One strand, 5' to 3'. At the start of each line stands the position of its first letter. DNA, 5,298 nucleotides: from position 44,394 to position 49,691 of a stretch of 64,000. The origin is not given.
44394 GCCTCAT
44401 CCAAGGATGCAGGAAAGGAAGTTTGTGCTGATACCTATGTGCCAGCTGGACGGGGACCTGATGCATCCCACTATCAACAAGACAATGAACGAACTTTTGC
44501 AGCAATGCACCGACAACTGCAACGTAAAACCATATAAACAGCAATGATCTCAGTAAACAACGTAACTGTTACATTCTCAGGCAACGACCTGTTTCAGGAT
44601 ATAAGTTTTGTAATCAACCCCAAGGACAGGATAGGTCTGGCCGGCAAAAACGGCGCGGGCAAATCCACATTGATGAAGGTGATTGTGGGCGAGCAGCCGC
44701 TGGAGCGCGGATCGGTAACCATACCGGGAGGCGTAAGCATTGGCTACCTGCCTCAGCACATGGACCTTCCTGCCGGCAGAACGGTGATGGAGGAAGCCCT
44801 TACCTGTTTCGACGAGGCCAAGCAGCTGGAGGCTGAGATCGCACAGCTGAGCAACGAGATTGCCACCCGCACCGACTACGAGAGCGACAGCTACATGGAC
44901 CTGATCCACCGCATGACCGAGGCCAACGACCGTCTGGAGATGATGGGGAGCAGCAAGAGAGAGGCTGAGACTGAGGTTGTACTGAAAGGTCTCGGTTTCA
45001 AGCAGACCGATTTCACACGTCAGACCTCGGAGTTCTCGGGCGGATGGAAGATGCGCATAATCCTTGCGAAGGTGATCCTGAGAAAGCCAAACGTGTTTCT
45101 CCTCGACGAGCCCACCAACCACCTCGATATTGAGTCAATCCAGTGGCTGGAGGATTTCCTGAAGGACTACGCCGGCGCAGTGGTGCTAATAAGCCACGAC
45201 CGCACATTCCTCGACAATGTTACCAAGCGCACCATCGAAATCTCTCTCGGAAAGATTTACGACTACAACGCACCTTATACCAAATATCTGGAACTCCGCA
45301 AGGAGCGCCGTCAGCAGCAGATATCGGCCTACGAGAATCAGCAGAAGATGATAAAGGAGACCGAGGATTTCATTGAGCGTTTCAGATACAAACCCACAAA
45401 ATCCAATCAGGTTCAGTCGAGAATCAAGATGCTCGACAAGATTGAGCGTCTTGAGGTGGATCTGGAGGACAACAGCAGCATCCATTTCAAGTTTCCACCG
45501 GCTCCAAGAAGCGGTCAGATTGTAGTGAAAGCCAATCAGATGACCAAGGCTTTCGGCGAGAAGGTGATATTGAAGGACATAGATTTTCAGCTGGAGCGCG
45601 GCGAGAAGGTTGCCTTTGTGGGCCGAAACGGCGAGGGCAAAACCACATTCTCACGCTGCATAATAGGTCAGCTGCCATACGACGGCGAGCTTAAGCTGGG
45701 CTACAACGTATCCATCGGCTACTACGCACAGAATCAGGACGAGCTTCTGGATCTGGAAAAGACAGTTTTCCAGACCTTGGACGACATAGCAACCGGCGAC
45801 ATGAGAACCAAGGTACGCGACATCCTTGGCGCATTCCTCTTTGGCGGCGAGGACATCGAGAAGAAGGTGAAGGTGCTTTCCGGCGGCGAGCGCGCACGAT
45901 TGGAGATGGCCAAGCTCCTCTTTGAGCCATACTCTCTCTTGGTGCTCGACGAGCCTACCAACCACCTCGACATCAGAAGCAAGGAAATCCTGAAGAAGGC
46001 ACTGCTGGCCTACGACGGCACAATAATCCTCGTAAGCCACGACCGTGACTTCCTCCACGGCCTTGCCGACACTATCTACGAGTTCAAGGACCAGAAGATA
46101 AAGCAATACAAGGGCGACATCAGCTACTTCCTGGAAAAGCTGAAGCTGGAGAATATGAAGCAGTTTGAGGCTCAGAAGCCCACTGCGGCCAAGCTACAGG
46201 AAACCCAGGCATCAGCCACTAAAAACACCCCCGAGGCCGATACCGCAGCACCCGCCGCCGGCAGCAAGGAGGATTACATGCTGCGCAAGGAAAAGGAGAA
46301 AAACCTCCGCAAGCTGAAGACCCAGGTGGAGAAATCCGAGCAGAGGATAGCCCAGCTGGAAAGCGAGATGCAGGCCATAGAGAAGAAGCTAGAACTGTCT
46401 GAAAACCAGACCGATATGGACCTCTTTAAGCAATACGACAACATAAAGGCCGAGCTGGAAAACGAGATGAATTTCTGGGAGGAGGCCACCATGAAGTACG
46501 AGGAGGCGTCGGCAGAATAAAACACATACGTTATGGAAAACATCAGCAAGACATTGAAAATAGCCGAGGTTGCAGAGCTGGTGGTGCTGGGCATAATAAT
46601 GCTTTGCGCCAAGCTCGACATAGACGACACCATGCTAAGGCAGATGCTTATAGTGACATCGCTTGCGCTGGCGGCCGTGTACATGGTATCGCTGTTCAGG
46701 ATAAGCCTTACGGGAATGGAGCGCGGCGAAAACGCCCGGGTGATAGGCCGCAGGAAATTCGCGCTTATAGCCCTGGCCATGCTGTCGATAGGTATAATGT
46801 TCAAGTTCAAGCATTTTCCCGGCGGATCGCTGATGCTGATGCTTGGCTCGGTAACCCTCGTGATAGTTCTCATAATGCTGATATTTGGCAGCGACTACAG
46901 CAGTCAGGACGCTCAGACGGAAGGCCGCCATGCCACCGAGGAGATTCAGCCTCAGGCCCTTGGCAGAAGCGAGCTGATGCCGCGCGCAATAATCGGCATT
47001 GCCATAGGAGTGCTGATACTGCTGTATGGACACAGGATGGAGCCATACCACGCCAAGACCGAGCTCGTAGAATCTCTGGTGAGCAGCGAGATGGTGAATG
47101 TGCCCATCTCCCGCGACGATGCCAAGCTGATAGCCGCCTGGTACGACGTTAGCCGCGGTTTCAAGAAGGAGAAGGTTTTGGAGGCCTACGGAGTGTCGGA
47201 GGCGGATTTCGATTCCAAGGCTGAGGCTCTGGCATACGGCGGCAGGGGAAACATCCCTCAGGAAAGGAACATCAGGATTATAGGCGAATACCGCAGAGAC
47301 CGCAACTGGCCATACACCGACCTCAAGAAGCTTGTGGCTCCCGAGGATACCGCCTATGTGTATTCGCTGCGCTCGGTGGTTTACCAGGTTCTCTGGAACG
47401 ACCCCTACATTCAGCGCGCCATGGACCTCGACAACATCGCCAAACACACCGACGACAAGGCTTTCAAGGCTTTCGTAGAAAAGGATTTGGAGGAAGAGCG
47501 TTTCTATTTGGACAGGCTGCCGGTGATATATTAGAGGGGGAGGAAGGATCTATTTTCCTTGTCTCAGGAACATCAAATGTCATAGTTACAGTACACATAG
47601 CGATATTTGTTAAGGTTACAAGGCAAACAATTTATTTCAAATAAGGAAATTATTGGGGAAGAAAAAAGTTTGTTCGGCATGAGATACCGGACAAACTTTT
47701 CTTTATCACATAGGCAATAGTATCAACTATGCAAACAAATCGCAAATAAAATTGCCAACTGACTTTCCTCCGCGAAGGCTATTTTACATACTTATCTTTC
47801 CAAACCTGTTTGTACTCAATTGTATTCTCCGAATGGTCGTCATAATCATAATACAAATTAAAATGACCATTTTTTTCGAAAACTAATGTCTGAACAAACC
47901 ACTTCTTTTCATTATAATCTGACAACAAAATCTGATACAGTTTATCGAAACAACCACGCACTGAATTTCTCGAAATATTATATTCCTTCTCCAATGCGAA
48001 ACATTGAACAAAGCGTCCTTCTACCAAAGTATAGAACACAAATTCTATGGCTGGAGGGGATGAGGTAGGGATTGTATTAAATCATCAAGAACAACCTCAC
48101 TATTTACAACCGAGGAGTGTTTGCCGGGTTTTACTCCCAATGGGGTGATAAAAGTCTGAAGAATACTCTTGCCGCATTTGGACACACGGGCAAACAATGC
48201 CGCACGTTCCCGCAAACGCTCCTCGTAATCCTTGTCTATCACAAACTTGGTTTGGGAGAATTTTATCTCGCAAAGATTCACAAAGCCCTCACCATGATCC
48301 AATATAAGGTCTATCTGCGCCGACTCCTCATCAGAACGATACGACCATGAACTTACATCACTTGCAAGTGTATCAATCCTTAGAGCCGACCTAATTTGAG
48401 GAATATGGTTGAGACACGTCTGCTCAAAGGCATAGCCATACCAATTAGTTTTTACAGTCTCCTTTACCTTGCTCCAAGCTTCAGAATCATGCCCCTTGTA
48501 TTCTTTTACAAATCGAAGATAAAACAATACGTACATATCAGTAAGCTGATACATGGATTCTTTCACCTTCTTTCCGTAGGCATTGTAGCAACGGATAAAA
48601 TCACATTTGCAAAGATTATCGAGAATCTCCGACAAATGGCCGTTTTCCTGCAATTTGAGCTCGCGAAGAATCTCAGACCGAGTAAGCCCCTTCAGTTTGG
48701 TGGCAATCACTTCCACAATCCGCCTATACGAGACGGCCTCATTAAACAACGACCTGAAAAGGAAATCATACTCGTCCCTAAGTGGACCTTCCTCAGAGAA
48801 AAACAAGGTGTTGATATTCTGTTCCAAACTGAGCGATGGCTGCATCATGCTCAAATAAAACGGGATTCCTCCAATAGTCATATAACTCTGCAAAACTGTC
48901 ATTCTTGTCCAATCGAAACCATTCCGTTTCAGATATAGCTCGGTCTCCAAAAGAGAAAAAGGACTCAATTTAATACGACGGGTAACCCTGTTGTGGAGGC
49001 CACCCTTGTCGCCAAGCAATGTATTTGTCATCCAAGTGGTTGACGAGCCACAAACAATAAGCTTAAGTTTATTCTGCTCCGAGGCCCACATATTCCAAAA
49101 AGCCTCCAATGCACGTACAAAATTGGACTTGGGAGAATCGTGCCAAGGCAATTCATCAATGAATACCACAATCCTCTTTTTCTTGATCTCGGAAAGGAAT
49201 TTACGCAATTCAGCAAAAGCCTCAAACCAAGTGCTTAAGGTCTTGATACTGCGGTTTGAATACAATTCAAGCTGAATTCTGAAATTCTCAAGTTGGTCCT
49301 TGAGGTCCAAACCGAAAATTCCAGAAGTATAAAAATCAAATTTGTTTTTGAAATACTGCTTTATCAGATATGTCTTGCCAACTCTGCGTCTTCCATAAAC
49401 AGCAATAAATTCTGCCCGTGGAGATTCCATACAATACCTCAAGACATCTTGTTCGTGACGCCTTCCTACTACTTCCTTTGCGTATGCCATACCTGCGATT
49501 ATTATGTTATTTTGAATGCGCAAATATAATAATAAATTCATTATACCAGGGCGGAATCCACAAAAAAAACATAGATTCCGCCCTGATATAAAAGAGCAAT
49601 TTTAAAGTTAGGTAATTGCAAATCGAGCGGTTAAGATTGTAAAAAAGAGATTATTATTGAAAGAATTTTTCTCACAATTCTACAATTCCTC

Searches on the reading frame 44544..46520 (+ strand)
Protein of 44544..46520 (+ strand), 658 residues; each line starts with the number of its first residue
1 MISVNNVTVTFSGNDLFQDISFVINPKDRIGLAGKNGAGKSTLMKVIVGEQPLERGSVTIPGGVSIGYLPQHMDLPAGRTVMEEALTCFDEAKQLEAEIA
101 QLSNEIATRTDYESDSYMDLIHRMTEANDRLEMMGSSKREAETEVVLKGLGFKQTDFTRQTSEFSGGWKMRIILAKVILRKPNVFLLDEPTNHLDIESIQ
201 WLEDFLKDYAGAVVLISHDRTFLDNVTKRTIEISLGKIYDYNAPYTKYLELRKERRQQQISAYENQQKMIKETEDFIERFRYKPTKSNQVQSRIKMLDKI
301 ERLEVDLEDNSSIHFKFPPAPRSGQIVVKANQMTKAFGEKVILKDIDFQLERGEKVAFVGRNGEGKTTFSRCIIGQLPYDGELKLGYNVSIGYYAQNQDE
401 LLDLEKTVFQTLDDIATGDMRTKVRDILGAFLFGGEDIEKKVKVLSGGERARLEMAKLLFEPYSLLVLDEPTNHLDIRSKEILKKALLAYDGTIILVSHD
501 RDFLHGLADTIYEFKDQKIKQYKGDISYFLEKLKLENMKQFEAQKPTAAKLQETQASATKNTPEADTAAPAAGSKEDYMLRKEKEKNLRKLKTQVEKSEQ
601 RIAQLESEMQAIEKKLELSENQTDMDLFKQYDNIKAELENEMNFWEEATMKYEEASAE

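Call 16: find_related_loci(query=window:44544-46520:+, collection=genome_contigs, flank=10000)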
Query window:44544-46520:+ (658 aa) in genome_contigs; peptide patterns used: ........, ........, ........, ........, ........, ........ (x = any residue, [..] = any of these).
600 stretches matched a pattern (row limit reached: there are more); 591 encode a relative of the query (tblastn E <= 1e-3); the best 80 are kept; 80 distinct loci.
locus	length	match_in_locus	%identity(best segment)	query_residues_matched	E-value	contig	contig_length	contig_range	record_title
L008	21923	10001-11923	80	1-655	0e+0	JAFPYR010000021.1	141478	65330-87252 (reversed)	MAG: Bacteroidales bacterium isolate RGIG1595 Goat_Abomasum.Co__c319151, whole genome shotgun sequence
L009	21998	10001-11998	77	1-655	0e+0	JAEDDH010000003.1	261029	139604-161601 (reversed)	MAG: Bacteroidales bacterium isolate MAG027 NODE_5_length_261029_cov_18.799547, whole genome shotgun sequence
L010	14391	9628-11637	76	1-655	0e+0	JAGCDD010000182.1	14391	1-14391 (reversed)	MAG: Bacteroidales bacterium isolate RGIG9683 Yak_Omasum-2__c399441, whole genome shotgun sequence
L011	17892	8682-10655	93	1-658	0e+0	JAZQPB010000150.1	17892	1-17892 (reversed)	MAG: Bacteroidales bacterium isolate T1900045241_TH20190011.MAGScoT_cleanbin_000011 SGB_5524_k141_1035211, whole genome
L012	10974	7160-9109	60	1-657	0e+0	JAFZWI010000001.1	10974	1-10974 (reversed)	MAG: Salinivirgaceae bacterium isolate RGIG8157 Water_buffalos_Rumen-3__c3836, whole genome shotgun sequence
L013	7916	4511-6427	59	1-654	0e+0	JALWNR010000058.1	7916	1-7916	MAG: Bacteroidales bacterium isolate M17_metabat2_scaf2bin.272 M17_NODE_11220_length_7916_cov_1.567210, whole genome sho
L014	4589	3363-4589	89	1-543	0e+0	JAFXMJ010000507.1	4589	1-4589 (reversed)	MAG: Bacteroidales bacterium isolate RGIG6546 Sheep_Reticulum-4__c906413, whole genome shotgun sequence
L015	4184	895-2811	57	1-654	0e+0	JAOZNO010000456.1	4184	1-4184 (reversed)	MAG: Bacteroidales bacterium isolate GMC4.concoct.210_sub GMC4_45107_length_4184_cov_6.185033, whole genome shotgun sequ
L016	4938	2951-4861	58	1-653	0e+0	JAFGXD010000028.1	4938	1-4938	MAG: Bacteroidales bacterium isolate ZodW_Metabat.319 k87_3023567, whole genome shotgun sequence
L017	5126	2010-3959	57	1-649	0e+0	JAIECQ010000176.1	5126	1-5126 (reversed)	MAG: Rikenellaceae bacterium isolate SC0386_comb_2 SC0386_comb_2_contig_176, whole genome shotgun sequence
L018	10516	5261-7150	60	1-646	0e+0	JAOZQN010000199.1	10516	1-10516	MAG: Bacteroidales bacterium isolate GMC5.concoct.141 GMC5_2018_length_10516_cov_12.524806, whole genome shotgun sequenc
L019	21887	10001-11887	57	1-642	0e+0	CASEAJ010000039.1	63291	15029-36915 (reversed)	uncultured Porphyromonadaceae bacterium isolate SI.B1.metabat-bins.113 genome assembly, contig: SI.B1.metabat-bins.113.f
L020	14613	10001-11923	57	1-655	0e+0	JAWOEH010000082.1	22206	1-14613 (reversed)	MAG: Bacteroidales bacterium isolate BLK5-3.bin.159 k191_2215442, whole genome shotgun sequence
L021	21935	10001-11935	55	1-658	0e+0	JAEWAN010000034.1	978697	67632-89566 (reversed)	MAG: Bacteroidetes bacterium isolate OH_PBB_21 k127_1893285, whole genome shotgun sequence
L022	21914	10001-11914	57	1-648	0e+0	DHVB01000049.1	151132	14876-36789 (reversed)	MAG TPA_asm: Bacteroidales bacterium UBA5219 UBA5219_contig_99, whole genome shotgun sequence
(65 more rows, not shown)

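Call 70: search_protein_families(library=pfam, proteins=[L011:10932-11792:+, L011:11805-15155:-, L011:15681-17168:-, L011:17171-17851:-, L009:14388-16652:-, L009:17133-18725:-], max_evalue=0.0001)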
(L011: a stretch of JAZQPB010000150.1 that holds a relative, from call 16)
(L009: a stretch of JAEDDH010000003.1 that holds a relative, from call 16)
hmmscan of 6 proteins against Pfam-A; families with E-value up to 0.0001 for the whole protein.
L011:10932-11792:+ (286 aa): 4 families
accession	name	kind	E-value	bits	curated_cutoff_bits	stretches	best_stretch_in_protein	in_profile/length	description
PF20434.5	BD-FAE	-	1.7e-14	54.3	26.8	1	74-242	16-214/215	BD-FAE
PF07859.19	Abhydrolase_3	-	2.5e-14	54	25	1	79-262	6-208/210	alpha/beta hydrolase fold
PF00326.27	Peptidase_S9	-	5.3e-14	52.7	22.6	1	116-263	40-190/213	Prolyl oligopeptidase family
PF01738.24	DLH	-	2.6e-06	27.6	21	1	121-277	78-204/217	Dienelactone hydrolase family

L011:11805-15155:- (1116 aa): 6 families
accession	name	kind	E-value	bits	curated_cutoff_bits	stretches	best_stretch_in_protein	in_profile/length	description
PF00176.29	SNF2-rel_dom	-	3.7e-66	223.6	24.9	1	648-933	1-289/290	SNF2-related domain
PF12419.13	DUF3670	-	3.7e-26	91.9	27.6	1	480-606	5-135/136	SNF2 Helicase protein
PF00271.37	Helicase_C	-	7.9e-22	78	23.5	1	952-1061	6-110/110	Helicase conserved C-terminal domain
PF00270.35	DEAD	-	1.1e-10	41.9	26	1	668-804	19-162/167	DEAD/DEAH box helicase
PF04851.21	ResIII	-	3.4e-10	40.5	22.5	1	645-802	4-163/164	Type III restriction enzyme, res subunit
PF04434.22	SWIM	-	8e-05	22.5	19.6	0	123-142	14-36/38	SWIM zinc finger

L011:15681-17168:- (495 aa): 0 families

L011:17171-17851:- (226 aa): 3 families
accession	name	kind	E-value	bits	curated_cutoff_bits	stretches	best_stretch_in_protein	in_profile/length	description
PF00004.35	AAA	-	4e-28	98.9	21.2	1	2-125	7-130/131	ATPase family associated with various cellular activities (AAA)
PF23902.1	AAA_lid_PRS2_C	-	5.1e-07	30.2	34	1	129-197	1-69/73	PRS2 AAA+ lid C-terminal domain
PF17862.7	AAA_lid_3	-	5.4e-07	29.5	27.2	1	159-191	11-43/45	AAA+ lid domain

L009:14388-16652:- (754 aa): 0 families

L009:17133-18725:- (530 aa): 2 families
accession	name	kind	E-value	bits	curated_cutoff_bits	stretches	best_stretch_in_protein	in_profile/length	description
PF09820.16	AAA-ATPase_like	-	2.4e-63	214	26.1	1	5-211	1-201/201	Predicted AAA-ATPase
PF08011.17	PDDEXK_9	-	1.6e-22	79.9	25.5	1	436-526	3-105/105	PD-(D/E)XK nuclease superfamily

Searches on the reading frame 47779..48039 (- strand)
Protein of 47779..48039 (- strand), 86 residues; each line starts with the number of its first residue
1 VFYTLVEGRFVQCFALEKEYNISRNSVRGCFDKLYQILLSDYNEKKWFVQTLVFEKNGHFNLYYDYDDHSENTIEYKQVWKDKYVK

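Call 3: search_protein_families(library=pfam, proteins=[window:47779-48039:-], max_evalue=0.01)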
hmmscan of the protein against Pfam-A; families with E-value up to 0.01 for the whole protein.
window:47779-48039:- (86 aa): 1 family
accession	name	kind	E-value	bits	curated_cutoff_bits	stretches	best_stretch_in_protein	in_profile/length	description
PF04634.17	YezG-like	-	8.3e-06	26.5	21.7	1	17-83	62-130/146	Immunity protein YezG-like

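Call 4: search_protein_families(library=padloc, proteins=[window:47779-48039:-], max_evalue=0.01)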
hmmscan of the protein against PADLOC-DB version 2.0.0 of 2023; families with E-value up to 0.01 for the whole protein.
window:47779-48039:- (86 aa): 0 families

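Call 5: search_protein_families(library=ncbifam, proteins=[window:47779-48039:-], max_evalue=0.01)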
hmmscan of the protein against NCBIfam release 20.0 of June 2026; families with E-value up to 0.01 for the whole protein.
window:47779-48039:- (86 aa): 1 family
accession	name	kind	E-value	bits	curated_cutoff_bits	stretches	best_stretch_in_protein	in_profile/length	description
TIGR01741.1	staph_tand_hypo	subfamily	0.0026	17.9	82.05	1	18-73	62-123/157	TIGR01741 family protein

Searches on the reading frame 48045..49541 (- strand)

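Call 3: search_protein_families(library=pfam, proteins=[window:48045-49541:-], max_evalue=0.01)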
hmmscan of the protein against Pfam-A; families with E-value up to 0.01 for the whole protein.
window:48045-49541:- (498 aa): 7 families
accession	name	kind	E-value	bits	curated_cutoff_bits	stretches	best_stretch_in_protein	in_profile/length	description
PF01637.24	ATPase_2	-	4.3e-15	56.6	33.2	1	29-232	6-224/225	ATPase domain predominantly from Archaea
PF13173.12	AAA_14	-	1.8e-09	38.1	27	1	45-199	4-127/129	AAA domain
PF13191.12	AAA_16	-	6.2e-06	27.3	32.6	1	23-145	1-155/167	AAA ATPase domain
PF13401.12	AAA_22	-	3.2e-05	24.7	27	1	43-166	5-123/130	AAA domain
PF03008.20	DUF234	-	0.00028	21.7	22.5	1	350-432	15-93/100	Archaea bacterial proteins of unknown function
PF00004.35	AAA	-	0.0013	19.6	21.2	1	48-169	3-110/131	ATPase family associated with various cellular activities (AAA)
PF08477.19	Roc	-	0.0033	18.1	27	1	47-88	3-45/119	Ras of Complex, Roc, domain of DAPkinase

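Call 4: search_protein_families(library=padloc, proteins=[window:48045-49541:-], max_evalue=0.01)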
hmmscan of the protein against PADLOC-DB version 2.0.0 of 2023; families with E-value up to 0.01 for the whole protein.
window:48045-49541:- (498 aa): 9 families
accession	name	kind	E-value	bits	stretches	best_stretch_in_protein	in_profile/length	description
PDLC04984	PDC-S27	-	5.5e-185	613.7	1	23-489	3-473/474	-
PDLC04985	PDC-S27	-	1.1e-19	68.7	1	23-311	5-293/484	-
PDLC04787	PDC-S01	-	1.8e-07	28.4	1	45-234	29-191/412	-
PDLC04791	PDC-S01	-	7e-07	26.3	1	28-176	4-130/395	-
PDLC04789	PDC-S01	-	3e-06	24.5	1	42-228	16-163/375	-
PDLC04792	PDC-S01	-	0.00031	17.5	1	29-131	5-95/452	-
PDLC04786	PDC-S01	-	0.00041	17.2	1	38-131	15-96/439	-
PDLC04788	PDC-S01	-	0.0011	16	0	37-131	13-93/448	-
PDLC04790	PDC-S01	-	0.0016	15.3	0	23-68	10-53/422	-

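Call 5: search_protein_families(library=ncbifam, proteins=[window:48045-49541:-], max_evalue=0.01)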
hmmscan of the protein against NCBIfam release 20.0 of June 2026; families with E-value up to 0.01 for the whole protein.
window:48045-49541:- (498 aa): 0 families
